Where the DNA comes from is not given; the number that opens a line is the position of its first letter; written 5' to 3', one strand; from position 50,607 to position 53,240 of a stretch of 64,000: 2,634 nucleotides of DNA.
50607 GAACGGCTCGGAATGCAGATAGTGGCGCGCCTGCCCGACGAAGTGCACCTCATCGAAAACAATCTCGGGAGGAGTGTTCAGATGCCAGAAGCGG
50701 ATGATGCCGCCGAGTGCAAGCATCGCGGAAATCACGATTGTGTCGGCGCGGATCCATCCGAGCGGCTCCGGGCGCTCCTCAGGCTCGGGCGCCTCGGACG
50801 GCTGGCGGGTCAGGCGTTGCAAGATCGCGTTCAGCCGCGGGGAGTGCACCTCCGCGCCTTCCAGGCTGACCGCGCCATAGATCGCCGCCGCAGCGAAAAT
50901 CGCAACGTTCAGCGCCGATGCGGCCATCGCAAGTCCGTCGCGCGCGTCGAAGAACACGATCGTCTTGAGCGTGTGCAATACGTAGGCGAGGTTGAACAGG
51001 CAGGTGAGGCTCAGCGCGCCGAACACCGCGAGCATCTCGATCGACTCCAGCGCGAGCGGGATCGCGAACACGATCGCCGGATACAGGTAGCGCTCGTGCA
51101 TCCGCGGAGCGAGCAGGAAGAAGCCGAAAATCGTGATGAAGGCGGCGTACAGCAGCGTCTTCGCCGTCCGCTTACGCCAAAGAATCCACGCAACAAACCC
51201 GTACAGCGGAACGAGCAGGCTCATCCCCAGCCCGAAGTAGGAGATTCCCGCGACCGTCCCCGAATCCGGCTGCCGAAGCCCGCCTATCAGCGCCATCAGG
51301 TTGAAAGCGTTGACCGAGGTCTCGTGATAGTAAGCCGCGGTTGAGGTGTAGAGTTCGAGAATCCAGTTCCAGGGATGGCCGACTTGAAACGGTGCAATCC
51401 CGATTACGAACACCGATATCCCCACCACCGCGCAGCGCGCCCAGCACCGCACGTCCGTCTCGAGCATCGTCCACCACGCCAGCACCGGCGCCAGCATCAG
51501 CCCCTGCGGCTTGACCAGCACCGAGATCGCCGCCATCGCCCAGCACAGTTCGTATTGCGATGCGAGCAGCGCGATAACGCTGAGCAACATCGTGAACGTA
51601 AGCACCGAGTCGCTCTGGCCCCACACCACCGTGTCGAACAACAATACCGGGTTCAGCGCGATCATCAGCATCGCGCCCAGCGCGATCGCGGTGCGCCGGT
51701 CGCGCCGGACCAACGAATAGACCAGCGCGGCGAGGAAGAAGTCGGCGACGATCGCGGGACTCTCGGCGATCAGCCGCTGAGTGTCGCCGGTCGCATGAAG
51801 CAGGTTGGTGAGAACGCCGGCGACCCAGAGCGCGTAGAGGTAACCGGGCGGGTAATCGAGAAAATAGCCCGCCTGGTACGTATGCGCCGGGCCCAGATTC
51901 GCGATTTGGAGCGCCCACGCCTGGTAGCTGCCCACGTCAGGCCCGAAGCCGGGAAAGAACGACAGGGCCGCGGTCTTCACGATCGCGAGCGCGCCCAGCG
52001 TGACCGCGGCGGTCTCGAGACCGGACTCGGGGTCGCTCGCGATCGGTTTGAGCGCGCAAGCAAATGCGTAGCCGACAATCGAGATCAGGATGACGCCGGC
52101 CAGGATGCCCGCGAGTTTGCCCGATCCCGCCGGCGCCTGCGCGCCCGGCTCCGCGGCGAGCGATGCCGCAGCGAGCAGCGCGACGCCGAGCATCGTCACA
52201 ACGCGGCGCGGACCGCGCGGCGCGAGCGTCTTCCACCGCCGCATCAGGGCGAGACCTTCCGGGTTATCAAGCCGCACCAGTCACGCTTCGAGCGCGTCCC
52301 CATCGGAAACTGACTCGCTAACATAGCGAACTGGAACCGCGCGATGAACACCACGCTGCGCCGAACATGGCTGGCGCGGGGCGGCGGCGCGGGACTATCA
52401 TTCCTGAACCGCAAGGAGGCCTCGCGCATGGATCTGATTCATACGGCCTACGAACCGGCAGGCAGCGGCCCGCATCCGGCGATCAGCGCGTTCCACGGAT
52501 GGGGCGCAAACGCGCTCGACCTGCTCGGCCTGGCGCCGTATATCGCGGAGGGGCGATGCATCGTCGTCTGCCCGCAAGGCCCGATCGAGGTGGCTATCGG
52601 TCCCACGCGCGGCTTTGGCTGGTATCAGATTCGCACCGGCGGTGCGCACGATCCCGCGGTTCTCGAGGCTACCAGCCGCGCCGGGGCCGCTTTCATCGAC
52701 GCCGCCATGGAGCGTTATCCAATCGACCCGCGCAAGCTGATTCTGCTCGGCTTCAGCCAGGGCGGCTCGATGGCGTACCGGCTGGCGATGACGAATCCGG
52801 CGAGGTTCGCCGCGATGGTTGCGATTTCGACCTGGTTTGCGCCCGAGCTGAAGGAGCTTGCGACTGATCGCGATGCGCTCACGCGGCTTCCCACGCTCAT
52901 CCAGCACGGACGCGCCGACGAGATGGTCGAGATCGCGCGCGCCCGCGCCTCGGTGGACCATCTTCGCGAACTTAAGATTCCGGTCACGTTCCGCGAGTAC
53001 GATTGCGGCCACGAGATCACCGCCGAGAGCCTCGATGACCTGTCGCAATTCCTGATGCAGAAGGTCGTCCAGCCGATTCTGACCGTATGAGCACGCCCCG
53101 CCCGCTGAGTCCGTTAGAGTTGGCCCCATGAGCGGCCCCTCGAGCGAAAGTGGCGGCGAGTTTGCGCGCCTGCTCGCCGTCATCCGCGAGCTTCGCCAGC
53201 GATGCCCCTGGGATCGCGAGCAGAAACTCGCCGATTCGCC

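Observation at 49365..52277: A 970-aa protein fusing two different GT-C glycosyltransferase modules (DUF2029/GT87-like plus PMT/GT39-like)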

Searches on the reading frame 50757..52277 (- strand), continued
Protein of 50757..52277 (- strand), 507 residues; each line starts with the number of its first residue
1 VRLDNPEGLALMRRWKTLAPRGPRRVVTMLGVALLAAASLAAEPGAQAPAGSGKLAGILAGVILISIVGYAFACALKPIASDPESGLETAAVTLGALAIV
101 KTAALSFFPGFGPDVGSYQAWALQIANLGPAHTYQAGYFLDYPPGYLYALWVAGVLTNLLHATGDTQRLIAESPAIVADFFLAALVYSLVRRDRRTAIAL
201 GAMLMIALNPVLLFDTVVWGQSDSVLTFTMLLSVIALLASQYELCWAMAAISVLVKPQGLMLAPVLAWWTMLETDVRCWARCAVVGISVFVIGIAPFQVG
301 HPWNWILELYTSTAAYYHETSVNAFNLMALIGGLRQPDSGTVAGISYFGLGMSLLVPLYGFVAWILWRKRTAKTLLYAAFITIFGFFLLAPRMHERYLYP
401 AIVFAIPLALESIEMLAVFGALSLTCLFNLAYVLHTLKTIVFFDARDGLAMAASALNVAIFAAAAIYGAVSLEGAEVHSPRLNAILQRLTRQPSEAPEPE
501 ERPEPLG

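Call 56: search_solved_structures(query=P0197, max_evalue=10, show_alignments=3)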
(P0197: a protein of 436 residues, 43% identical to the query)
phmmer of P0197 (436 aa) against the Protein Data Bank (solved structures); distinct sequences matched with E-value up to 10: 1.
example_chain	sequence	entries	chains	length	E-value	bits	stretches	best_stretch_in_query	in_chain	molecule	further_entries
1wwl_A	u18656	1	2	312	0.034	16.5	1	292-338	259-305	Monocyte differentiation antigen CD14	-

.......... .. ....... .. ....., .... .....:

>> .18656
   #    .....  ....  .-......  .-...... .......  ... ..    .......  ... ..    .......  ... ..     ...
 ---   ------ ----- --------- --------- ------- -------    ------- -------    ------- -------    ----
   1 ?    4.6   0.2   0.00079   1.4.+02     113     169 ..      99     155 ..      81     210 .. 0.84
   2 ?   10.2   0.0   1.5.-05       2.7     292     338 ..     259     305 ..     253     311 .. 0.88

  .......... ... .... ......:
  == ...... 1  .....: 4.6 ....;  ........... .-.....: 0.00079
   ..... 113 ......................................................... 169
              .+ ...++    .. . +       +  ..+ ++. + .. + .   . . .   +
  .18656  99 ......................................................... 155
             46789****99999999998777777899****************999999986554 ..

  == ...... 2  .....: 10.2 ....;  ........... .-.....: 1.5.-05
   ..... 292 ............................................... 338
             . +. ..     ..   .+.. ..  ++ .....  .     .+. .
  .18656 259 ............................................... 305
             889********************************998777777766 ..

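Call 68: find_encoding_contigs(protein=P0180, flank=7000, max_places=2)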
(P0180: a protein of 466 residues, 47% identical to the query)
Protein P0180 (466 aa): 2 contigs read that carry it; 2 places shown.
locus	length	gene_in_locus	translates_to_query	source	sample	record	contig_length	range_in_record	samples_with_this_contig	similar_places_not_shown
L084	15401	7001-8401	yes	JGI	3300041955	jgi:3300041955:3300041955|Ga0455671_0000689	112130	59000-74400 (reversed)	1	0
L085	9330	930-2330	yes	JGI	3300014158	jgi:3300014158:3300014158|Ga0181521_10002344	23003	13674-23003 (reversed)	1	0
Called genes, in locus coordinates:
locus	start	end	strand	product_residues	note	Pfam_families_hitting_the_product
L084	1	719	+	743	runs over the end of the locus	PF18072:FGAR-AT_linker, PF00586:AIRS, PF02769:AIRS_C, PF00586:AIRS, PF02769:AIRS_C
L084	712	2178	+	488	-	PF13230:GATase_4 (weak), PF13522:GATase_6, PF13537:GATase_7, PF00156:Pribosyltran (weak)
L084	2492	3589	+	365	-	-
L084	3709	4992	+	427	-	PF07044:DUF1329, PF17131:TP_0789-like (faint)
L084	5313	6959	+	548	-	-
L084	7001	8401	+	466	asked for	-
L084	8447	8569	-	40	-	-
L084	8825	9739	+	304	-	PF01656:CbiA, PF07015:VirC1 (faint), PF09140:MipZ (weak), PF10609:ParA, PF13614:AAA_31 (faint)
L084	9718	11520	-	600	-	-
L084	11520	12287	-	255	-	-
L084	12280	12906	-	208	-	PF00782:DSPc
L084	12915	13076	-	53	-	PF07927:HicA_toxin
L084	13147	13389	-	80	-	PF15970:HicB-like_2, PF15919:HicB_lk_antitox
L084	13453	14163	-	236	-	PF02265:S1-P1_nuclease (weak)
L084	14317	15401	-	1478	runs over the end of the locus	PF01370:Epimerase, PF07993:NAD_binding_4, PF16363:GDP_Man_Dehyd (weak), PF04321:RmlD_sub_bind (weak), PF03015:Sterile (weak), PF00501:AMP-binding, PF00550:PP-binding, PF01553:Acyltransferase, +2 more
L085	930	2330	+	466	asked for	-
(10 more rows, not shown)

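Call 69: find_encoding_contigs(protein=P0200, flank=7000, max_places=1)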
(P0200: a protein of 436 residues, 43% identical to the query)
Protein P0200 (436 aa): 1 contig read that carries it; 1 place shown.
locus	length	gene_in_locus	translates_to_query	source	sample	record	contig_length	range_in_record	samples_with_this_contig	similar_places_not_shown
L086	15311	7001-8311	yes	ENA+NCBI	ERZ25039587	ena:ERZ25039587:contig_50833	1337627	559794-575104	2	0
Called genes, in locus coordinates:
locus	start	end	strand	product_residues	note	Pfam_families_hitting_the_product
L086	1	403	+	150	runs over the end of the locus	PF01797:Y1_Tnp (weak)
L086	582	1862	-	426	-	PF00501:AMP-binding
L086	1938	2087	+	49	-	-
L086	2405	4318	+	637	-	-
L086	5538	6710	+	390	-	-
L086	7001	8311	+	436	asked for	-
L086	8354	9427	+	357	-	-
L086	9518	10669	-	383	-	PF04389:Peptidase_M28, PF01546:Peptidase_M20, PF05343:Peptidase_M42 (weak), PF07687:M20_dimer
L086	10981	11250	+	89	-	PF03693:ParD_antitoxin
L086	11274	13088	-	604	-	PF17297:PEPCK_N, PF00821:PEPCK_GTP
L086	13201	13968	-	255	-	PF04305:DUF455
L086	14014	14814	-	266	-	PF04305:DUF455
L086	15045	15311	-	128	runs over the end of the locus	-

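Call 70: find_encoding_contigs(protein=P0197, flank=7000, max_places=1)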
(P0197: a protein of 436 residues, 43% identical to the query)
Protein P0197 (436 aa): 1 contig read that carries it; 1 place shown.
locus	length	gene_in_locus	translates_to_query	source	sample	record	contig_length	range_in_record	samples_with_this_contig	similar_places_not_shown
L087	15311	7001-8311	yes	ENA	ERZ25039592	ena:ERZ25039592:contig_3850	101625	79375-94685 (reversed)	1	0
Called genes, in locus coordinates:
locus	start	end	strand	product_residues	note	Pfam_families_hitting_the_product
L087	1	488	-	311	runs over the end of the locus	PF01073:3Beta_HSD, PF01370:Epimerase, PF03435:Sacchrp_dh_NADP (weak), PF05368:NmrA, PF13460:NAD_binding_10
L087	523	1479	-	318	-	PF00149:Metallophos, PF12850:Metallophos_2 (weak)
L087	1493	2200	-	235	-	PF00702:Hydrolase, PF13419:HAD_2 (weak), PF13242:Hydrolase_like (faint)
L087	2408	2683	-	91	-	-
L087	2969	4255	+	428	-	PF23139:OB_YrrC, PF12826:HHH_2 (faint), PF14520:HHH_5, PF14490:HHH_RecD2, PF13245:AAA_19, PF13604:AAA_30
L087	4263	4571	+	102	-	PF13245:AAA_19 (weak), PF13604:AAA_30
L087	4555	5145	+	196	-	PF18335:SH3_13, PF13538:UvrD_C_2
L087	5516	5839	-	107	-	PF12973:Cupin_7, PF00190:Cupin_1 (weak), PF07883:Cupin_2 (weak)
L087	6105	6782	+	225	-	-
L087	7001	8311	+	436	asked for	PF09594:GT87, PF03155:Alg6_Alg8 (faint), PF26314:MptA_B_family (weak), PF05208:ALG3 (faint)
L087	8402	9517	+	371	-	-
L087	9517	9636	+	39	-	-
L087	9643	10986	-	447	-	PF03109:ABC1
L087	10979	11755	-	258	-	PF00731:AIRC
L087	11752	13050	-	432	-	PF01595:CNNM, PF00571:CBS, PF03471:CorC_HlyC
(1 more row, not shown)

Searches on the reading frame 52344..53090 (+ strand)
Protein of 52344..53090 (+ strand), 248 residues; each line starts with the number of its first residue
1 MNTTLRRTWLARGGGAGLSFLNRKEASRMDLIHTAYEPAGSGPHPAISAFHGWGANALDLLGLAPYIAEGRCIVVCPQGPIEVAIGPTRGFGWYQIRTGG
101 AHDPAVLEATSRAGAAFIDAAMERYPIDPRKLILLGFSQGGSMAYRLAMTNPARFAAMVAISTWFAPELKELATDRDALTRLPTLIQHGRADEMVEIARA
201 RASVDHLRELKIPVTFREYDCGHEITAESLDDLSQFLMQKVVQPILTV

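Call 3: search_protein_families(library=pfam, proteins=[window:52344-53090:+], max_evalue=1)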
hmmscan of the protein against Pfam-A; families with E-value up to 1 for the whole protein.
window:52344-53090:+ (248 aa): 18 families
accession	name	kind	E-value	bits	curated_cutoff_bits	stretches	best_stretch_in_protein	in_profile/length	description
PF02230.22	Abhydrolase_2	-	1.8e-22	80.7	23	1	44-238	14-214/217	Phospholipase/Carboxylesterase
PF12146.15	Hydrolase_4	-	6.2e-10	39.2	27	2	115-169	63-115/239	Serine aminopeptidase, S33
PF00561.26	Abhydrolase_1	-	8.6e-08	32.6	25.8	1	115-185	56-123/245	alpha/beta hydrolase fold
PF00326.27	Peptidase_S9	-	1.5e-06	28.3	22.6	1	116-163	50-97/213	Prolyl oligopeptidase family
PF20434.5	BD-FAE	-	1.5e-06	28.3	26.8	1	102-152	62-111/215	BD-FAE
PF12697.13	Abhydrolase_6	-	1.4e-05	26.4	26.3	1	51-187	5-116/217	Alpha/beta hydrolase family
PF03959.19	FSH1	-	3.1e-05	24.2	21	1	134-224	105-200/211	Serine hydrolase (FSH1)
PF00756.26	Esterase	-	9.6e-05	22.7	22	1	121-208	106-185/251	Putative esterase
PF01738.24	DLH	-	0.00027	21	21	1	116-224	83-187/217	Dienelactone hydrolase family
PF05448.18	AXE1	-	0.00084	18.6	21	1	38-75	76-114/321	Acetyl xylan esterase (AXE1)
PF07859.19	Abhydrolase_3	-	0.0077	16.5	25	1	106-170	48-110/210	alpha/beta hydrolase fold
PF20408.4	Abhydrolase_11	-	0.024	14.8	27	1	118-197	68-143/193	Alpha/beta hydrolase domain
PF06342.18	DUF1057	-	0.045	13.2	21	1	116-159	91-133/297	Alpha/beta hydrolase of unknown function (DUF1057)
PF10503.15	Esterase_PHB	-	0.11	12.1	23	1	115-161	82-128/219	Esterase PHB depolymerase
PF08042.16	PqqA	-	0.14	12.8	21.1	0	216-227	7-18/19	PqqA family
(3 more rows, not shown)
